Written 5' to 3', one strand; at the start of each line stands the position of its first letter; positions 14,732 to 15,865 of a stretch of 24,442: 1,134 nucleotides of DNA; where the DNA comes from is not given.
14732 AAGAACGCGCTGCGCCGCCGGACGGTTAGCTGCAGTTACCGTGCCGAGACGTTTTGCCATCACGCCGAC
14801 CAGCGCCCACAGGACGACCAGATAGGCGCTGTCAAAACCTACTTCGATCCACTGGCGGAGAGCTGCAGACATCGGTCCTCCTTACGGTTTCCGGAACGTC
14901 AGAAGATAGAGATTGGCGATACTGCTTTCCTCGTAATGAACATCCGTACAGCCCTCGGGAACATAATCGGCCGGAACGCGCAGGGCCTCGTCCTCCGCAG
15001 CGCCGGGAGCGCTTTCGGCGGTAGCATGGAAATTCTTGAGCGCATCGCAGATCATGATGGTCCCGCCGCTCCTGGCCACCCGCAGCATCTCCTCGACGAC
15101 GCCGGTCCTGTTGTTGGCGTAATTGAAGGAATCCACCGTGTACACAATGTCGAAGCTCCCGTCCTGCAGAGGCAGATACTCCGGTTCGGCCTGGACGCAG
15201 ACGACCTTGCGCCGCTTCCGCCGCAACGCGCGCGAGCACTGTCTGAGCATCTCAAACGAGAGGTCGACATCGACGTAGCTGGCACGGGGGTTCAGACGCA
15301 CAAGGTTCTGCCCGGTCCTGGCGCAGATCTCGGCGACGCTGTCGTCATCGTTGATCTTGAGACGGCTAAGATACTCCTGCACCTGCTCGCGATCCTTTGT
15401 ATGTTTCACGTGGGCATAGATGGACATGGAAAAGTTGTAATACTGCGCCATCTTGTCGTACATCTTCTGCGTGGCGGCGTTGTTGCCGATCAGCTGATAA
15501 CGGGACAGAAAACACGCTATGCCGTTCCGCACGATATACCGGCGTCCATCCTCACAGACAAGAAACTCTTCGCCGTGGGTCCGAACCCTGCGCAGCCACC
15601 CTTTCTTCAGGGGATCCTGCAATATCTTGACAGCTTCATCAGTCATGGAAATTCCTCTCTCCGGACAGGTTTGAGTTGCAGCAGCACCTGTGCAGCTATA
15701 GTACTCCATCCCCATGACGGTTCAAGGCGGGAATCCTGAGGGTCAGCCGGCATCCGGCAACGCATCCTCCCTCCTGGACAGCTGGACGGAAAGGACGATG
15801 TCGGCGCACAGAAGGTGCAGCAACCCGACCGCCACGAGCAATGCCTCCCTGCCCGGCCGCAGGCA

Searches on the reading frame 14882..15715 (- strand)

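Call 50: search_protein_families(library=pfam, proteins=[window:14882-15715:-], max_evalue=0.001)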
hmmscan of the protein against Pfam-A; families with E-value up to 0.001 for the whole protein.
window:14882-15715:- (277 aa): 6 families
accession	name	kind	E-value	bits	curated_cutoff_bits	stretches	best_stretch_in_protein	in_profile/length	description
PF08241.18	Methyltransf_11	-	2.1e-15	57.6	21.2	1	134-222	7-95/95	Methyltransferase domain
PF13649.12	Methyltransf_25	-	1.6e-12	48.3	27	1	127-218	1-97/97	Methyltransferase domain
PF08242.18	Methyltransf_12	-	7.1e-09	36.7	30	1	132-219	5-97/98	Methyltransferase domain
PF01209.24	Ubie_methyltran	-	7.6e-09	35.7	20.1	1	80-225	7-154/233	ubiE/COQ5 methyltransferase family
PF13847.12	Methyltransf_31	-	1.2e-08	35.2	27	1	137-226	20-113/145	Methyltransferase domain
PF13489.12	Methyltransf_23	-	4.6e-05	23.7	27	1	109-232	6-126/164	Methyltransferase domain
